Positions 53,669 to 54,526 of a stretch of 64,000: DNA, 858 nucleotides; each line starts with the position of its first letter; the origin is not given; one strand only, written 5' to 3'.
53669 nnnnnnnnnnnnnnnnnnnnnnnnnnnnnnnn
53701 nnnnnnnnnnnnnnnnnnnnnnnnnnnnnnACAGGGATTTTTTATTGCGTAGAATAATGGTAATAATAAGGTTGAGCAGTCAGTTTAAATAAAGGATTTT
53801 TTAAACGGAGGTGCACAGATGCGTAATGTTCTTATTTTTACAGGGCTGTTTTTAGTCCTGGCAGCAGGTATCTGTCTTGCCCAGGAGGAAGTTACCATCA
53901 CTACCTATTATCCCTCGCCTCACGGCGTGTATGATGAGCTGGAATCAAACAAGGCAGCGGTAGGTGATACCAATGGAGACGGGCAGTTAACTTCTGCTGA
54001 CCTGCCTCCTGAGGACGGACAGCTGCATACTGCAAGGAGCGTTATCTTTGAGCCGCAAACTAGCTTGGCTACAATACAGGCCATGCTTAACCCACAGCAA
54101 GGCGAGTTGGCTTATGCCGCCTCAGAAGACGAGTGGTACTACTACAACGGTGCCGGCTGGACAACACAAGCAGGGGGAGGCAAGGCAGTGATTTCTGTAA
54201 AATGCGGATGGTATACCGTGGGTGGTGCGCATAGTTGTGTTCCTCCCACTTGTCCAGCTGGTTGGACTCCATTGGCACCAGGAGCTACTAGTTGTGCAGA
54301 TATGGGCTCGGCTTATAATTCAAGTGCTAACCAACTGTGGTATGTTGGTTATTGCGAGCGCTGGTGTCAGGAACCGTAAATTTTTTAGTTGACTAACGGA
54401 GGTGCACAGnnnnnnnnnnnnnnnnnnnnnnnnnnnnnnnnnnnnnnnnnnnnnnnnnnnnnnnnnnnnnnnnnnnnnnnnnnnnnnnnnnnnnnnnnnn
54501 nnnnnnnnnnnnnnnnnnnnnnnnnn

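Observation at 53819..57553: Tandem secreted paralogs with conserved N-domain and hypervariable Cys-rich C-termini, plus secreted HExxH peptidase and BNR propeller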

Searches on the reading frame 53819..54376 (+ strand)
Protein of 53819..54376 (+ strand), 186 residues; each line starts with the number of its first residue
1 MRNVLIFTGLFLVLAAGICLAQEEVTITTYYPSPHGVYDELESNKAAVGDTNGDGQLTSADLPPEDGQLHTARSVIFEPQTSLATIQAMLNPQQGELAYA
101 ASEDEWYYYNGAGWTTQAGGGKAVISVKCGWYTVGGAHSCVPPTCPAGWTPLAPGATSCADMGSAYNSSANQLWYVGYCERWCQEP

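Call 4: search_protein_families(library=pfam, proteins=[window:53819-54376:+], max_evalue=0.1)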
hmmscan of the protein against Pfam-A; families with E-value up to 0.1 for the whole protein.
window:53819-54376:+ (186 aa): 1 family
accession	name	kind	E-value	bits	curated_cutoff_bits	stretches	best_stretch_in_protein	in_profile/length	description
PF10983.13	DUF2793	-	0.065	13.6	27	0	89-114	61-86/87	Protein of unknown function (DUF2793)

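Call 6: find_homologous_proteins(query=window:53819-54376:+)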
Query window:53819-54376:+ (186 aa): 14 proteins with E <= 0.001 among 87 candidates.
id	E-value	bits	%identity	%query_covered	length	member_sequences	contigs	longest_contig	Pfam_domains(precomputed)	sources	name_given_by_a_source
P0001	6.4e-125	432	100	100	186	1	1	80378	-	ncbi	ncbi:hypothetical protein ACFL1D_00705 [Candidatus Omnitrophota bacterium]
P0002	9.7e-69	249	63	99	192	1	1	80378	-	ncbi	ncbi:hypothetical protein ACFL1D_00710 [Candidatus Omnitrophota bacterium]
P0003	6.1e-42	162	62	72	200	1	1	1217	-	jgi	-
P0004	7.5e-41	158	47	90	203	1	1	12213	-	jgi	-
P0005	7.6e-41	158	55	78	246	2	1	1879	-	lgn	-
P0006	7.1e-39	152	53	79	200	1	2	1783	-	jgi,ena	-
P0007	2.4e-38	150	53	79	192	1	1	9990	PF26696.1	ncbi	-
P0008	4.3e-32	129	46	85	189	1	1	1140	-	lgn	-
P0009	2.3e-29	121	43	94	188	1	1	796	-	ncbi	-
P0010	4.0e-29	120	44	84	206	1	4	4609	-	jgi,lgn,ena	-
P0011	3.5e-27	113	51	65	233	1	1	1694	-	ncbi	-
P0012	2.4e-23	101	49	68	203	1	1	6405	-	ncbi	ncbi:hypothetical protein ACFL1D_05650 [Candidatus Omnitrophota bacterium]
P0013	7.3e-21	93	50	66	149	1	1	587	-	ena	-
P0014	4.3e-7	48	31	83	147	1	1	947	-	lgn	-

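Call 8: search_protein_families(library=pfam, alignment_id=A1, max_evalue=1)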
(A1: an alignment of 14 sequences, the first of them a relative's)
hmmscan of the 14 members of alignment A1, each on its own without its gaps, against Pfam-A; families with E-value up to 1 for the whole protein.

A. member 1, P0001 (186 aa): 1 family
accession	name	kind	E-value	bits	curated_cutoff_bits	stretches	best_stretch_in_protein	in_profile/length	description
PF10983.13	DUF2793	-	0.065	13.6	27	1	89-114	61-86/87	Protein of unknown function (DUF2793)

B. families by the number of members that match (of 14 scanned): 5 families
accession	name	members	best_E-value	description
PF25636.1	PBCV1_P7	1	0.0076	PBCV-1 P7 disulphide-bonded subdomain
PF10983.13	DUF2793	1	0.065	Protein of unknown function (DUF2793)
PF18668.6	Tail_spike_N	1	0.07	Tail spike TSP1/Gp66 receptor binding N-terminal domain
PF17656.6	ChapFlgA_N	1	0.21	FlgA N-terminal domain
PF15500.11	Ntox1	1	0.77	Putative RNase-like toxin, toxin_1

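Call 9: search_protein_families(library=ncbifam, proteins=[window:53819-54376:+], max_evalue=0.1)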
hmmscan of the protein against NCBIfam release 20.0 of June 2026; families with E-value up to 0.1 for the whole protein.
window:53819-54376:+ (186 aa): 0 families

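Call 11: find_encoding_contigs(protein=P0004, flank=10000, max_places=3)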
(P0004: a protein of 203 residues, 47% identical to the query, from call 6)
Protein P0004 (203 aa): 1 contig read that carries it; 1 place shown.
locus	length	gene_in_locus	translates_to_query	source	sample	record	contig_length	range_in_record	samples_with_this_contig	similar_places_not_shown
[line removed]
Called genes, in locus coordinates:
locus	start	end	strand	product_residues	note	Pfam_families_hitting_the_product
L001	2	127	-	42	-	?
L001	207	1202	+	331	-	PF01210:NAD_Gly3P_dh_N, PF03807:F420_oxidored (weak), PF07479:NAD_Gly3P_dh_C, PF20618:GPD_NAD_C_bact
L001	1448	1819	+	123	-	PF05973:Gp49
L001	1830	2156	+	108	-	PF13744:HTH_37, PF13560:HTH_31 (weak), PF12844:HTH_19 (weak), PF13443:HTH_26 (weak), PF01381:HTH_3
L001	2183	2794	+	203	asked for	-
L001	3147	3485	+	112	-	PF05635:23S_rRNA_IVP, PF22296:bAvd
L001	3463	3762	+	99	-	-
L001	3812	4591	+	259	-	-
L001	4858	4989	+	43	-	-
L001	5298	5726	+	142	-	PF04492:Phage_rep_O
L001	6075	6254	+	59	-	PF12728:HTH_17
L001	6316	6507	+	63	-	-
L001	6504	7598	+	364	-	PF00589:Phage_integrase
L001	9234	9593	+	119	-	PF07238:PilZ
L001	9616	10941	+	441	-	PF03447:NAD_binding_3, PF00742:Homoserine_dh, PF01842:ACT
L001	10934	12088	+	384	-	PF00291:PALP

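Call 12: find_encoding_contigs(protein=P0007, flank=10000, max_places=3)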
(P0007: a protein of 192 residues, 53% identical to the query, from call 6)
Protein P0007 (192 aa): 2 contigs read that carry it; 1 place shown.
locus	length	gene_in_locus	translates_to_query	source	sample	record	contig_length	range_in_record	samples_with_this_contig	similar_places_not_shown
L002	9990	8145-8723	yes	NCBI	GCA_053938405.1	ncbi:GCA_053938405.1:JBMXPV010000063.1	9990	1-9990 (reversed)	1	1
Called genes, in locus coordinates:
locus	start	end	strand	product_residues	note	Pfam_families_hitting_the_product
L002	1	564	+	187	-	?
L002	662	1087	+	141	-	PF00572:Ribosomal_L13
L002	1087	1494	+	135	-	PF00380:Ribosomal_S9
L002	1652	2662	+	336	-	PF01118:Semialdhyde_dh, PF02774:Semialdhyde_dhC, PF22698:Semialdhyde_dhC_1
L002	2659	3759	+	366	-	PF01960:ArgJ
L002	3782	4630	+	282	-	PF00696:AA_kinase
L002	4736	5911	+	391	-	PF00202:Aminotran_3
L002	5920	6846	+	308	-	PF02729:OTCace_N, PF00185:OTCace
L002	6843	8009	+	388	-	PF00764:Arginosuc_synth, PF20979:Arginosuc_syn_C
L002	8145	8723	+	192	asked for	PF26696:PTL_trimer (faint)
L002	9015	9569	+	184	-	-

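Call 19: find_encoding_contigs(protein=P0012, flank=10000, max_places=3)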
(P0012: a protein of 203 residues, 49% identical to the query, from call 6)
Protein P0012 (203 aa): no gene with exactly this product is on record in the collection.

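Call 20: find_encoding_contigs(protein=P0010, flank=10000, max_places=4)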
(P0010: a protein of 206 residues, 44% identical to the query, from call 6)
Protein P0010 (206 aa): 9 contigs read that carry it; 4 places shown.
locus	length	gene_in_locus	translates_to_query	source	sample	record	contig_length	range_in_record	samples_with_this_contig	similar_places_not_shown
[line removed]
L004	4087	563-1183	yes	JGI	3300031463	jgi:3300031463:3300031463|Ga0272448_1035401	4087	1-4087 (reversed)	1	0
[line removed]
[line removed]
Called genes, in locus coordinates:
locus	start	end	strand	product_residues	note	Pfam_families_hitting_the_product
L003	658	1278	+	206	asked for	-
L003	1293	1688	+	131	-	-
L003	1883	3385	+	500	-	PF00501:AMP-binding, PF13193:AMP-binding_C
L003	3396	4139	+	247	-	PF01048:PNP_UDP_1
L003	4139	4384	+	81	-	PF08369:PCP_red (weak)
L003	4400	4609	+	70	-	?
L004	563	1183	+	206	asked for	-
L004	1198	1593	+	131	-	-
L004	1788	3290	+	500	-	PF00501:AMP-binding, PF13193:AMP-binding_C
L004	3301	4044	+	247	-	PF01048:PNP_UDP_1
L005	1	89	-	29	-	?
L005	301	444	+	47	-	-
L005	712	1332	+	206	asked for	-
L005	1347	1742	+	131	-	-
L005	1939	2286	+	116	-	?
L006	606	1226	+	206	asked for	-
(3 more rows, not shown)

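Call 21: find_encoding_contigs(protein=P0001, flank=10000, max_places=2)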
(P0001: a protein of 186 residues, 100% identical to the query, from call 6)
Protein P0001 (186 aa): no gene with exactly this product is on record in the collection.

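Call 25: find_related_loci(query=A2, collection=genome_contigs, flank=10000)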
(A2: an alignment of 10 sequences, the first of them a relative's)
Query A2 (186 aa) in genome_contigs; peptide patterns used: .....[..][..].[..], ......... (x = any residue, [..] = any of these).
280 stretches matched a pattern; 250 encode a relative of the query (tblastn E <= 1e-3); the best 80 are kept; 79 distinct loci.
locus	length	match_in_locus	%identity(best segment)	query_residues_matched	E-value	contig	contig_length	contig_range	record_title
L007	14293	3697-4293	40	1-185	5e-38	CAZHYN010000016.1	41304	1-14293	MAG TPA_asm: uncultured Planctomycetia bacterium isolate binchicken_co80_176 genome assembly, contig: NODE_123_length_41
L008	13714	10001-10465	44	2-156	2e-34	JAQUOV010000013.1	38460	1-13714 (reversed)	MAG: Candidatus Omnitrophota bacterium isolate STD1_209 NODE_2072_length_38460_cov_10.229385_Sandtown_D1, whole genome s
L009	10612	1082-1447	48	20-149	3e-33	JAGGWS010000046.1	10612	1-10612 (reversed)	MAG: Candidatus Omnitrophota bacterium isolate AUK132 PB_MBMC_086_c_000000000005, whole genome shotgun sequence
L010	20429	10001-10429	45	20-160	2e-31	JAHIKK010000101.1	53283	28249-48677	MAG: Candidatus Omnitrophota bacterium isolate KR13_N1.mb.50 KR13_N1.mb.50_k141_224228, whole genome shotgun sequence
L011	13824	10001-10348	45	11-126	1e-30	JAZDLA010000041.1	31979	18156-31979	MAG: Candidatus Omnitrophota bacterium isolate MEGAHIT-group-0.561 k141_3434214, whole genome shotgun sequence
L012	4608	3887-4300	43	4-153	2e-30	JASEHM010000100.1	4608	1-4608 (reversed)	MAG: Candidatus Omnitrophota bacterium isolate Yes70-23 NODE_100_length_4608_cov_7.200527, whole genome shotgun sequence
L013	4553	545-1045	37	18-183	1e-27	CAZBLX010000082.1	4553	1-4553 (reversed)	MAG TPA_asm: uncultured Planctomycetia bacterium isolate binchicken_co6_478 genome assembly, contig: NODE_26024_length_4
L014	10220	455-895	38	19-183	1e-24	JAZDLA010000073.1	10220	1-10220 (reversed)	MAG: Candidatus Omnitrophota bacterium isolate MEGAHIT-group-0.561 k141_20719348, whole genome shotgun sequence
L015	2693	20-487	38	1-159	8e-24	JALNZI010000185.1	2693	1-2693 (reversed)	MAG: Candidatus Omnitrophota bacterium isolate SO_2017_LW1 bin 10 NODE_52339_length_2693_cov_0.824630_LW64-88_2017, whol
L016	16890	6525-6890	39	11-150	2e-23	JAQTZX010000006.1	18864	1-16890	MAG: Candidatus Omnitrophota bacterium isolate STC_70 NODE_6197_length_18864_cov_2.615147_Sandtown_C, whole genome shotg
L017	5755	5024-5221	61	10-75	4e-21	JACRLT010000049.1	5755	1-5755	MAG: Candidatus Omnitrophota bacterium isolate NC_groundwater_1888_Pr3_B-0.1um_46_13 SR2-18-B1_coassembly_370696, whole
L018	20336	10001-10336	38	1-121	1e-20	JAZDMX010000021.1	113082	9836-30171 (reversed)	MAG: Candidatus Omnitrophota bacterium isolate MEGAHIT-group-0.683 k141_7121710, whole genome shotgun sequence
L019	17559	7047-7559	35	1-185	4e-20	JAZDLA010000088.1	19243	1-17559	MAG: Candidatus Omnitrophota bacterium isolate MEGAHIT-group-0.561 k141_2824362, whole genome shotgun sequence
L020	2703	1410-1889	33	10-150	1e-18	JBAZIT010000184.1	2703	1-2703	MAG: Candidatus Omnitrophota bacterium isolate SO_2017_LW4_101 scaffold_80878_c1_LW137-91_2017, whole genome shotgun seq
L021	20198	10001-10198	55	1-67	2e-18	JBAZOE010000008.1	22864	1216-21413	MAG: Candidatus Omnitrophota bacterium isolate SO_2017_LW4_87 scaffold_4560_c1_LW137-91_2017, whole genome shotgun seque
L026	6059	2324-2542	47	1-75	8e-17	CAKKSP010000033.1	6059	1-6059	Omnitrophica bacterium GWA2_41_15 isolate Hainich-Omni-XIII genome assembly, contig: Omni_Hai_XIII_Hain_H41_02um_R1_1341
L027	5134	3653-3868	46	1-72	1e-16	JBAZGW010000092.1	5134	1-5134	MAG: Candidatus Omnitrophota bacterium isolate SO_2017_LW3_55 NODE_60287_length_5134_cov_0.946874_LW162_2017, whole geno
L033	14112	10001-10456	32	18-150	2e-15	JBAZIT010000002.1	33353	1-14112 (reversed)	MAG: Candidatus Omnitrophota bacterium isolate SO_2017_LW4_101 scaffold_2915_c1_LW137-91_2017, whole genome shotgun sequ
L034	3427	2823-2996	57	4-65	2e-15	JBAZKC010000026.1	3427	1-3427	MAG: Candidatus Omnitrophota bacterium isolate SO_2017_LW4_134 scaffold_56996_c1_LW137-91_2017, whole genome shotgun seq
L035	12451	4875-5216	35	1-119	5e-15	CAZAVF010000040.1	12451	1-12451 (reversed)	MAG TPA_asm: uncultured Planctomycetales bacterium isolate SRP278314_co1_201 genome assembly, contig: NODE_6302_length_1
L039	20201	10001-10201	45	1-69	1e-14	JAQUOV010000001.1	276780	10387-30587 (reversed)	MAG: Candidatus Omnitrophota bacterium isolate STD1_209 NODE_67_length_276780_cov_9.786581_Sandtown_D1, whole genome sho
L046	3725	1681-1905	42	12-87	3e-14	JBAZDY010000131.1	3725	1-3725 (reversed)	MAG: Candidatus Omnitrophota bacterium isolate SO_2017_LW3_111 NODE_99340_length_3725_cov_3.103669_LW162_2017, whole gen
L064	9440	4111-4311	39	1-69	3e-12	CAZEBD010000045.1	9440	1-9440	MAG TPA_asm: uncultured Planctomycetales bacterium isolate SRP192927_co7_238 genome assembly, contig: NODE_15306_length_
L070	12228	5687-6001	33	4-103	1e-11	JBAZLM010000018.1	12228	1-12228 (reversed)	MAG: Candidatus Omnitrophota bacterium isolate SO_2017_LW4_169 scaffold_1734_c1_LW137-91_2017, whole genome shotgun sequ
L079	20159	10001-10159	49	1-50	2e-10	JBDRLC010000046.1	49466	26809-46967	MAG: Candidatus Omnitrophota bacterium isolate MEGAHIT-group-1.759 k141_8314784, whole genome shotgun sequence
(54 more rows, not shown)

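Call 37: predict_structure(alignment_id=A1)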
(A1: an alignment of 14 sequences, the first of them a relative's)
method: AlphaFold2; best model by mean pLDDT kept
length: 186 residues; sequences in the alignment: 14
mean_pLDDT: 71.7   pTM: 0.34
mean pLDDT of the five models: 71.7, 70.8, 68.5, 67.9, 66.0
residues with pLDDT >= 90: 19; 70-90: 95; 50-70: 41; < 50: 31
segments of 3 or more residues with pLDDT < 50: 26-46, 67-76
pLDDT, mean of each block of 10 residues (from residue 1): 90 85 50 40 51 73 51 51 87 83 85 75 81 70 89 74 70 79 86
secondary structure, 60 per line:
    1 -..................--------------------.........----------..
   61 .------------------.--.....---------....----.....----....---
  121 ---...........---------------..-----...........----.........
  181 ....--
elements in order: H2-19 H40-48 H83-87 E97-100 E105-109 E114-117 E124-134 E157-167 E172-184

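Call 42: fold_search(model_id=the predicted structure, library=pdb)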
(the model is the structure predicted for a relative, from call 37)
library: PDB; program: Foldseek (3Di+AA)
matches with E <= 10: 256; with E <= 0.001: 0
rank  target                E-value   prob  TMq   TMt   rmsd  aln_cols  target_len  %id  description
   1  3qny_D                3.4e-01  0.33  0.18  0.16  17.8       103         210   13  Monoclinic form of human IgA1 Fab fragment, sharing same Fv as IgG (released 2012-02-15)
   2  3qny_B                4.8e-01  0.28  0.18  0.16  17.8       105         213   12  Monoclinic form of human IgA1 Fab fragment, sharing same Fv as IgG (released 2012-02-15)
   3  6xja_H                4.8e-01  0.12  0.15  0.13  16.7       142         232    6  Streptococcus Pneumoniae IgA1 Protease with IgA1 substrate (released 2021-01-20)
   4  4lqf_H                5.7e-01  0.21  0.17  0.15  18.8       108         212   13  Structure of murine IgG2b A2C7-Fab in complex with vaccinia antigen A33R at the resolution of 2.3 Angstroms (released 2014-08-06)
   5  7yck_D                6.0e-01  0.08  0.11  0.10  17.5       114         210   13  Crystal structure of SARS-CoV-2 Spike RBD in complex with FP-12A Fab (released 2023-02-01)
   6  7k75_I                6.8e-01  0.12  0.15  0.13  17.9        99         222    9  Crystal structure of MAD2-6 IgA Fab in complex with PfCSP N-terminal peptide. (released 2021-06-23)
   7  3qnx_B                7.6e-01  0.10  0.14  0.12  18.4       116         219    9  Orthorhombic form of human IgA1 Fab fragment, sharing same Fv as IgG (released 2012-02-15)
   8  9bnb_C                8.6e-01  0.85  0.18  0.54   2.3        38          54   21  Collagen XVIII trimerization domain with introduced inter-chain disulfide bond, G(-1)C-L5C (released 2025-08-27)
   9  3cfd_H                8.6e-01  0.18  0.17  0.15  18.5       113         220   14  Purple-fluorescent antibody EP2-25C10 in complex with its stilbene hapten (released 2008-03-18)
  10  8p6i_h                8.6e-01  0.14  0.16  0.15  18.8       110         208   12  Crystal structure of the 139H2 Fab fragment bound to Muc1 peptide epitope (released 2024-04-03)
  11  1cbv_H                9.1e-01  0.14  0.18  0.15  18.4       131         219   12  AN AUTOANTIBODY TO SINGLE-STRANDED DNA: COMPARISON OF THE THREE-DIMENSIONAL STRUCTURES OF THE UNLIGANDED FAB AND A DEO (released 1994-01-31)
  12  1r70_B                9.1e-01  0.09  0.16  0.07  21.7       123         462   10  Model of human IgA2 determined by solution scattering, curve fitting and homology modelling (released 2004-10-19)
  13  9hi6_H                9.6e-01  0.06  0.13  0.11  17.3       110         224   12  Structure of scaffold FI6-focused design_04 in complex with FI6-Fab (released 2025-12-03)
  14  6u9u_H                1.0e+00  0.13  0.14  0.12  14.2       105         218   10  Structure of GM9_TH8seq732127 FAB (released 2019-11-06)
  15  3hon                  1.1e+00  0.84  0.19  0.54   2.3        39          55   20  Crystal Structure of Human Collagen XVIII Trimerization Domain (cubic form) (released 2009-08-11)
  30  5w6f_A                1.8e+00  0.66  0.19  0.06   2.5        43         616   26  Crystal structure of Bacteriophage CBA120 tailspike protein 3 (TSP3, orf212) (released 2018-10-24)
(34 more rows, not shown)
